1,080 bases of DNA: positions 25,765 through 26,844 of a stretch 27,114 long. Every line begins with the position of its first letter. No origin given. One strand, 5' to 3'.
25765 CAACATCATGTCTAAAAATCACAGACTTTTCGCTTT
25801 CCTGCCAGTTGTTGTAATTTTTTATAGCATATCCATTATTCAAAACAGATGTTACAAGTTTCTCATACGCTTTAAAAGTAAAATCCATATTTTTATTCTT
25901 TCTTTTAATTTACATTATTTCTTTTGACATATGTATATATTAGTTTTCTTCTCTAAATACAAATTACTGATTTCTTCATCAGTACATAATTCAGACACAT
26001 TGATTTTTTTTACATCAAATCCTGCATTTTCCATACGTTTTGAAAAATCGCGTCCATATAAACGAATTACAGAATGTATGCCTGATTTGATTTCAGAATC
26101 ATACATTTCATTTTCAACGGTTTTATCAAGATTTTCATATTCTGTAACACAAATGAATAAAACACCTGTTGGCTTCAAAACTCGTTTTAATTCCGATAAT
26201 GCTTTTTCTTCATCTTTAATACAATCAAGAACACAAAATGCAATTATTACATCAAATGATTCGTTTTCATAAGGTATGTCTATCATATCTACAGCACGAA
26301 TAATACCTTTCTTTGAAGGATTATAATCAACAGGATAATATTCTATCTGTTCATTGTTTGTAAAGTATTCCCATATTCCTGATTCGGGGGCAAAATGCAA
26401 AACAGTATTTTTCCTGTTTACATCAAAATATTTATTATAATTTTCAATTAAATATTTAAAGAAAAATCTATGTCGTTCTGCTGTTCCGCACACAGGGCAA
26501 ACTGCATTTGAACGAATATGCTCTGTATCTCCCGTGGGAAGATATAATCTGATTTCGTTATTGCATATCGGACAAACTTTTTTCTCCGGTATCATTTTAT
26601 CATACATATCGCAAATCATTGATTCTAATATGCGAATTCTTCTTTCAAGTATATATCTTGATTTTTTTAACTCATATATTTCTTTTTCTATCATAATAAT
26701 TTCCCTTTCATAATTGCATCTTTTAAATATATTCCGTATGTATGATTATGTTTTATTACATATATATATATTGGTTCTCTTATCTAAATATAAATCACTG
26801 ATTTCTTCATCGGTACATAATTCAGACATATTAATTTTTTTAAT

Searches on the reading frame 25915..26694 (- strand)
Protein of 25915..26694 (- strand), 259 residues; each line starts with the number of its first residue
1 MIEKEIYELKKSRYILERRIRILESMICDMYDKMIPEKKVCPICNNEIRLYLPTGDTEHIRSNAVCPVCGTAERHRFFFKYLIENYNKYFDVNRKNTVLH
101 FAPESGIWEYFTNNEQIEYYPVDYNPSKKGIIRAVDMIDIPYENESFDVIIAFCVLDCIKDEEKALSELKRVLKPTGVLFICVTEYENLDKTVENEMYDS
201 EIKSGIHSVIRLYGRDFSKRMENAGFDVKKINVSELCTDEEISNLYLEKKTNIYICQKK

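Call 19: search_protein_families(library=phrogs, proteins=[window:25915-26694:-], max_evalue=0.001)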
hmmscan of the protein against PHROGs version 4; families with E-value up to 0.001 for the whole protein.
window:25915-26694:- (259 aa): 3 families
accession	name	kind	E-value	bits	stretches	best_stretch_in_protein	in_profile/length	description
phrog_22502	-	other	4.7e-09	37.4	1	135-238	127-232/276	methyltransferase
phrog_23522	-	unknown function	1e-07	32.8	1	136-193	107-164/273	-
phrog_4752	-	other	0.00031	21.1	1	135-190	110-167/241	tRNA methyltransferase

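Call 91: search_protein_families(library=pfam, proteins=[window:25915-26694:-], max_evalue=0.001)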
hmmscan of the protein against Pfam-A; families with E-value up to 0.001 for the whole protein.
window:25915-26694:- (259 aa): 8 families
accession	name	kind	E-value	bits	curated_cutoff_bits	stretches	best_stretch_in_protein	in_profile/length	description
PF13489.12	Methyltransf_23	-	4.5e-12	46.4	27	1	78-228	5-161/164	Methyltransferase domain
PF08241.18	Methyltransf_11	-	5.7e-12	46.6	21.2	1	132-181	46-95/95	Methyltransferase domain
PF13847.12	Methyltransf_31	-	1.8e-11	44.3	27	1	133-196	59-125/145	Methyltransferase domain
PF08242.18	Methyltransf_12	-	6.4e-07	30.5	30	1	143-179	64-98/98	Methyltransferase domain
PF13649.12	Methyltransf_25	-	1.3e-06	29.5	27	1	134-177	52-97/97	Methyltransferase domain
PF05148.21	Methyltransf_8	-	4.2e-06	27.2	27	1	123-182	100-157/219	Hypothetical methyltransferase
PF01209.24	Ubie_methyltran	-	0.00011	22.1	20.1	1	139-183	109-153/233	ubiE/COQ5 methyltransferase family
PF20922.3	Anamorsin_N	-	0.00075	19.7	27.1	1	139-197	44-106/163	Anamorsin, N-terminal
